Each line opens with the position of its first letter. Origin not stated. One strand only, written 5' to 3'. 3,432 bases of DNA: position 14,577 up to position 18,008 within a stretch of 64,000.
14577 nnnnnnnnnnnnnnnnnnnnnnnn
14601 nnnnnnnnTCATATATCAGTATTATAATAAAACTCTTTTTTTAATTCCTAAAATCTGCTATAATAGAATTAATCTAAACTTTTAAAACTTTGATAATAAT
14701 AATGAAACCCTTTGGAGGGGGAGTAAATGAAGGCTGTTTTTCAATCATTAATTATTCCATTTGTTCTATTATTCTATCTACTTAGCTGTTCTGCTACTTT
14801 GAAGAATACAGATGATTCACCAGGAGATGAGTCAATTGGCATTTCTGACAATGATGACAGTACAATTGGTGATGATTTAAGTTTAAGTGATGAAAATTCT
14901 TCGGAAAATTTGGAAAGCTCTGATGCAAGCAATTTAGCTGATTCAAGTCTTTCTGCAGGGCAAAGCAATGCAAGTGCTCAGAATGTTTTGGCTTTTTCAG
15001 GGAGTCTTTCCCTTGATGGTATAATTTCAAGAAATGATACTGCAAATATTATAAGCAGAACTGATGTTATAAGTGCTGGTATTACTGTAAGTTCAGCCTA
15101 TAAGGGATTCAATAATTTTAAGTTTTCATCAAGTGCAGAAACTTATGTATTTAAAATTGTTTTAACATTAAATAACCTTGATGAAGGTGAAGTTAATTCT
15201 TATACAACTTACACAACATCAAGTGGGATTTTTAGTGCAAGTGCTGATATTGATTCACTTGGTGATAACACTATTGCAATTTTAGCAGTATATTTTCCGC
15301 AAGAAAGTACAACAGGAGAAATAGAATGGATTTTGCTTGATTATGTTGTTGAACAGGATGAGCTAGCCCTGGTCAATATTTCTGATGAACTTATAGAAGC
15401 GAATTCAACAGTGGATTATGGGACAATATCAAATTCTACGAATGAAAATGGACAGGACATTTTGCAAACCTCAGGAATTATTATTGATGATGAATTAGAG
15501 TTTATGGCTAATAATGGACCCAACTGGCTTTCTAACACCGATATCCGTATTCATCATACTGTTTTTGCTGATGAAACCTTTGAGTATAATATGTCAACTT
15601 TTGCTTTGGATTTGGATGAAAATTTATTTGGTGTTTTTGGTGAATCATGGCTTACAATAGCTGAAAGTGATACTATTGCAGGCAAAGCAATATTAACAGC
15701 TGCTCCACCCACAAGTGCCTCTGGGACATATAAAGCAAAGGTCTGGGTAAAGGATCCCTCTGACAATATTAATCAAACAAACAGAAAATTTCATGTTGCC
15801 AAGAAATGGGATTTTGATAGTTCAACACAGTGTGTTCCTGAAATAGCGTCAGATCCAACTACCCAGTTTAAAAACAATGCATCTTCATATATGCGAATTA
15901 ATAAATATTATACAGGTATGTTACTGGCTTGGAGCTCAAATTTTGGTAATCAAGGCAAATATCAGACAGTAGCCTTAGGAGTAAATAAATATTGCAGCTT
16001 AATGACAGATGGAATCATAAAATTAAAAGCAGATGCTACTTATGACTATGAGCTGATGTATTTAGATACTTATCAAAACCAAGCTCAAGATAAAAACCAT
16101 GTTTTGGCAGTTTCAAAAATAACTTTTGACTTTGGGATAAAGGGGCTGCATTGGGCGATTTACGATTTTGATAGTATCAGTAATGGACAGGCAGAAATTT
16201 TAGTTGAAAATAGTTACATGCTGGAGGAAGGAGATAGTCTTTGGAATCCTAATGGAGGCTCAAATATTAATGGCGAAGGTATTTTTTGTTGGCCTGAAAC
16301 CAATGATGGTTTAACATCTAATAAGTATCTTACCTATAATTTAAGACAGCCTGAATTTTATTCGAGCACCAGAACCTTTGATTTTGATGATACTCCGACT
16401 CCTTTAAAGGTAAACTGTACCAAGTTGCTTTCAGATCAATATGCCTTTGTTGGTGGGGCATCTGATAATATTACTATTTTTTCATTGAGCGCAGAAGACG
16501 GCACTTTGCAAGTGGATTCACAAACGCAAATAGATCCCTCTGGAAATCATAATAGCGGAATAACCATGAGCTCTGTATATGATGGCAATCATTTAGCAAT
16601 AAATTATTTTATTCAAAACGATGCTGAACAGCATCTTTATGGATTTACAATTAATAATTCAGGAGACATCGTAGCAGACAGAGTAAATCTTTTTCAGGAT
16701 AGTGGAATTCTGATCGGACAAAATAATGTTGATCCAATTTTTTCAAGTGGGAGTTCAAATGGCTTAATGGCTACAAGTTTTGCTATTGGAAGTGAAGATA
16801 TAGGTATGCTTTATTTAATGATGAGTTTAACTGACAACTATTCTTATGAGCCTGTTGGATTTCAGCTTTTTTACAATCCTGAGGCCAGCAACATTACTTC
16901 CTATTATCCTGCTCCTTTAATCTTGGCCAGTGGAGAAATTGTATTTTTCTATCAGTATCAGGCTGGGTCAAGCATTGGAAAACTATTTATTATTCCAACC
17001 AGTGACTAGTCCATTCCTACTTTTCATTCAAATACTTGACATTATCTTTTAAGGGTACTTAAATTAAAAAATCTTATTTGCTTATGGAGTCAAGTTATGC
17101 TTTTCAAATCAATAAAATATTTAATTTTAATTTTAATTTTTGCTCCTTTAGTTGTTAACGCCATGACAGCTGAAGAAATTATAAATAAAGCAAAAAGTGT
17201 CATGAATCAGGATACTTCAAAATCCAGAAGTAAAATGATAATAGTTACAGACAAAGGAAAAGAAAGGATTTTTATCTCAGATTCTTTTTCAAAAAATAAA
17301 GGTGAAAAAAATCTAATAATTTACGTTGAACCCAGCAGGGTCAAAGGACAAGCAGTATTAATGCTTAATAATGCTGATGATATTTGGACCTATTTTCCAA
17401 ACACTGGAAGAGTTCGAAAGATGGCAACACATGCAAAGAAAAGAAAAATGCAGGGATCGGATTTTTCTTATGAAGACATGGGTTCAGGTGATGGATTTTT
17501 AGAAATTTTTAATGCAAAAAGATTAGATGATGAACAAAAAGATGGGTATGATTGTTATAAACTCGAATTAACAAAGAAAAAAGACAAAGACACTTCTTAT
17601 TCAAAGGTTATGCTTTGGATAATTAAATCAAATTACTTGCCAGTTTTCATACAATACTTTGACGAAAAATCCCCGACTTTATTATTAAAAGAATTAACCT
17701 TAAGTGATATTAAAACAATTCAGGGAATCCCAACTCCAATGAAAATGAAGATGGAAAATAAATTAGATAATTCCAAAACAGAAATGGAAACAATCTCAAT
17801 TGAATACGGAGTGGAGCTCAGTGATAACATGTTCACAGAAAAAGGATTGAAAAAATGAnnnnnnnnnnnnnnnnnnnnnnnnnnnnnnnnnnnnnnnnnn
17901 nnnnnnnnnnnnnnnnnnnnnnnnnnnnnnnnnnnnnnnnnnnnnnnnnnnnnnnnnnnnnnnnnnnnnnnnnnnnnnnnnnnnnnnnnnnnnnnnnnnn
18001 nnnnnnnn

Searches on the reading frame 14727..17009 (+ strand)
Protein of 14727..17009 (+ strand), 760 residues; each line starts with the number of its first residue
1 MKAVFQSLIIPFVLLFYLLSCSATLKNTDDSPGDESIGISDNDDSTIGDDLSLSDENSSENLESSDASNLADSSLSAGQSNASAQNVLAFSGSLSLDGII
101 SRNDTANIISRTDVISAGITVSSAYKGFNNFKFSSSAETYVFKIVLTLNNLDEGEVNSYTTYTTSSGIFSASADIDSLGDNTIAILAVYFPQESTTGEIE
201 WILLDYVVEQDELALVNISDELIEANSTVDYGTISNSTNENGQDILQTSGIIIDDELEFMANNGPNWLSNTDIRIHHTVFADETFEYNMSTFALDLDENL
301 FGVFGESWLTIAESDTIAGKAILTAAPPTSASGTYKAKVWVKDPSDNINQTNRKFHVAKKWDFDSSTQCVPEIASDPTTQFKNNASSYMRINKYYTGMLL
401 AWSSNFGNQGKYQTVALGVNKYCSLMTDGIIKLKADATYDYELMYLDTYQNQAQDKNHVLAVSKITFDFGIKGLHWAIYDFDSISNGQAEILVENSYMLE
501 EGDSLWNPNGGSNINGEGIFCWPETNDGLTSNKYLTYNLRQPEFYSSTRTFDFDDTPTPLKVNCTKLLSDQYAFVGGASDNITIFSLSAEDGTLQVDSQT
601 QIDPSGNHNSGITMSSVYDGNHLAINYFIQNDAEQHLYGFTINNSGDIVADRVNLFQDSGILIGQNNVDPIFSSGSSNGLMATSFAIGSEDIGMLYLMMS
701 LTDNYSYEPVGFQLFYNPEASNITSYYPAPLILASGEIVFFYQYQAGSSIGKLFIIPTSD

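Call 5: search_protein_families(library=pfam, proteins=[window:14727-17009:+], max_evalue=0.1)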
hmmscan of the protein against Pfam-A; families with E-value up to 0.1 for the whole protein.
window:14727-17009:+ (760 aa): 0 families

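Call 6: search_protein_families(library=ncbifam, proteins=[window:14727-17009:+], max_evalue=0.1)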
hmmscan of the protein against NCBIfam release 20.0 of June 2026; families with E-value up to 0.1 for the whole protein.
window:14727-17009:+ (760 aa): 1 family
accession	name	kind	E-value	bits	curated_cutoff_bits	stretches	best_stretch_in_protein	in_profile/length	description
NF011789.1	PRK15253.1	exception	0.082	12.3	500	0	243-285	146-188/227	fimbrial biogenesis chaperone StcB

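Call 10: find_homologous_proteins(query=window:14727-17009:+, max_evalue=0.001)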
Query window:14727-17009:+ (760 aa): 1 proteins with E <= 0.001 among 8000 candidates.
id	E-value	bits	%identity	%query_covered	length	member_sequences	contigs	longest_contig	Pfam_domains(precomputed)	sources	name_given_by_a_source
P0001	0.0e+0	1687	100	100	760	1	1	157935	-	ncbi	ncbi:MAG: hypothetical protein ABIA04_00670 [Pseudomonadota bacterium]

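Call 11: find_encoding_contigs(protein=P0001, flank=10000, max_places=4)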
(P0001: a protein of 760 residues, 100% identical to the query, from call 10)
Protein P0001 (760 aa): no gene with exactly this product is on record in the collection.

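Call 47: search_solved_structures(query=window:14727-17009:+, max_evalue=1)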
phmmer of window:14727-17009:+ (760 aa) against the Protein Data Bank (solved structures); distinct sequences matched with E-value up to 1: 1.
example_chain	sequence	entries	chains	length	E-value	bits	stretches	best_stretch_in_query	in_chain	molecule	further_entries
5hea_A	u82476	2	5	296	0.062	14.7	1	577-658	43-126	Putative glycosyltransferase (GalT1)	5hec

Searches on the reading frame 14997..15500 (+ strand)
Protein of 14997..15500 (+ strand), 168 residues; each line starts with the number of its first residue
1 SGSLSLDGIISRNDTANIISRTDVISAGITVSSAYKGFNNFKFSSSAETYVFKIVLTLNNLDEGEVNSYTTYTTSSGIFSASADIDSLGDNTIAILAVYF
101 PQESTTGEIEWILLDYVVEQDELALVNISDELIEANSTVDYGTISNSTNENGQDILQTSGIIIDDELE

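Call 57: predict_structure(alignment_id=A4)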
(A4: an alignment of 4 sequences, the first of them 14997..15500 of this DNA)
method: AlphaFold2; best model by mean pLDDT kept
length: 168 residues; sequences in the alignment: 4
mean_pLDDT: 48.6   pTM: 0.44
mean pLDDT of the five models: 48.6, 37.3, 35.5, 35.2, 33.7
residues with pLDDT >= 90: 0; 70-90: 0; 50-70: 84; < 50: 84
segments of 3 or more residues with pLDDT < 50: 1-18, 36-46, 73-78, 122-129, 136-149, 151-168
pLDDT, mean of each block of 10 residues (from residue 1): 27 42 54 50 48 58 51 49 53 62 56 59 47 48 42 40 39
secondary structure, 60 per line:
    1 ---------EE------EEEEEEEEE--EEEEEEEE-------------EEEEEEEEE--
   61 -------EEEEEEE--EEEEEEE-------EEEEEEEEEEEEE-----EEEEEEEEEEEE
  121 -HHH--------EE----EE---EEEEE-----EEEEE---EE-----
elements in order: E18-26 E29-36 E50-58 E68-74 E77-83 E91-103 E109-120 E144-148 E154-158

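Call 59: fold_search(model_id=the predicted structure, library=pdb)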
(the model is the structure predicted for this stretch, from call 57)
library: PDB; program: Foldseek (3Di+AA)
matches with E <= 10: 1131; with E <= 0.001: 0
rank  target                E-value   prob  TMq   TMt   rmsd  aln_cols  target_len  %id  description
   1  3is1                  3.8e-02  0.25  0.19  0.09  23.2       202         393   12  Crystal structure of functional region of UafA from Staphylococcus saprophyticus in C2 form at 2.45 angstrom resolution (released 2010-09-08)
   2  3is0                  4.2e-02  0.30  0.20  0.11  23.9       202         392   11  Crystal structure of functional region of UafA from Staphylococcus saprophyticus in the presence of cholesterol (released 2010-09-08)
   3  1gyw_B                5.0e-02  0.30  0.18  0.21  10.8       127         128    8  Gamma-adaptin appendage domain from clathrin adaptor AP1 A753D mutant (released 2002-08-22)
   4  2bc4_D                5.2e-02  0.21  0.15  0.14  13.3       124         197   11  Crystal structure of HLA-DM (released 2006-05-23)
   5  1gyu                  6.8e-02  0.25  0.17  0.23  10.8       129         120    8  Gamma-adaptin appendage domain from clathrin adaptor AP1 (released 2002-08-22)
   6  1iu1_A                6.8e-02  0.25  0.17  0.22  10.6       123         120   10  Crystal structure of human gamma1-adaptin ear domain (released 2002-07-10)
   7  3mnm_C                7.2e-02  0.28  0.18  0.25  10.7       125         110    9  Crystal structure of GAE domain of GGA2p from Saccharomyces cerevisiae (released 2010-09-08)
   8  3nrp_B                7.6e-02  0.14  0.14  0.15  15.5       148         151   11  Crystal structure of 'as isolated' uropathogenic E. coli strain F11 FetP recombinantly expressed in the periplasm of E (released 2011-05-18)
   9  9ll4_A                8.0e-02  0.33  0.17  0.24  10.1       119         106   13  Crystal structure of the Helicobacter pylori copper resistance determinant CrdA in complex with silver ions in space g (released 2025-11-19)
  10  4h25_B                8.0e-02  0.14  0.15  0.14  12.5       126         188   10  TCR interaction with peptide mimics of nickel offers structure insights to nickel contact allergy (released 2013-10-16)
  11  6ppb_k                8.0e-02  0.11  0.15  0.09  13.8       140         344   16  Kaposi's sarcoma-associated herpesvirus (KSHV), C5 portal vertex structure (released 2019-09-11)
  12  2as5_M                8.4e-02  0.13  0.18  0.13  18.9       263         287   10  Structure of the DNA binding domains of NFAT and FOXP2 bound specifically to DNA. (released 2006-08-08)
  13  3mnm_A                8.9e-02  0.35  0.20  0.27  10.4       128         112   10  Crystal structure of GAE domain of GGA2p from Saccharomyces cerevisiae (released 2010-09-08)
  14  2y7o                  1.0e-01  0.30  0.21  0.14  12.5       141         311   12  Structure of N-terminal domain of Candida albicans als9-2 - G299W mutant (released 2011-10-05)
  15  3ekc                  1.1e-01  0.16  0.16  0.23  13.1       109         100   14  structure of W60V beta-2 microglobulin mutant (released 2009-05-26)
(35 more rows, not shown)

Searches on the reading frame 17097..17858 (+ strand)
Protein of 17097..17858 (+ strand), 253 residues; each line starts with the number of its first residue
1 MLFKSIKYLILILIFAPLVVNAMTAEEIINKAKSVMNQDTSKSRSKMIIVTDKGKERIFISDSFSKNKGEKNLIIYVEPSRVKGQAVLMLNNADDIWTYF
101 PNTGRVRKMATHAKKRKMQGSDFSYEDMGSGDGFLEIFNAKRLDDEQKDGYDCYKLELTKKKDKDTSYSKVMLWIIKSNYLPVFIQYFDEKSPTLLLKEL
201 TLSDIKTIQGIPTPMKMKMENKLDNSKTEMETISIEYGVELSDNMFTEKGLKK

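Call 33: search_protein_families(library=pfam, proteins=[window:17097-17858:+], max_evalue=0.01)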
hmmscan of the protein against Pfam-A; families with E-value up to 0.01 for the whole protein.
window:17097-17858:+ (253 aa): 2 families
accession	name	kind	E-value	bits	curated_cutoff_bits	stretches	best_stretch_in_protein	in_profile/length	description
PF17131.11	LolA_like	-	2e-53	181.2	30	1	70-253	3-184/184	Outer membrane lipoprotein-sorting protein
PF07044.18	DUF1329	-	4.1e-05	23.5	23.1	1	66-144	137-223/368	Protein of unknown function (DUF1329)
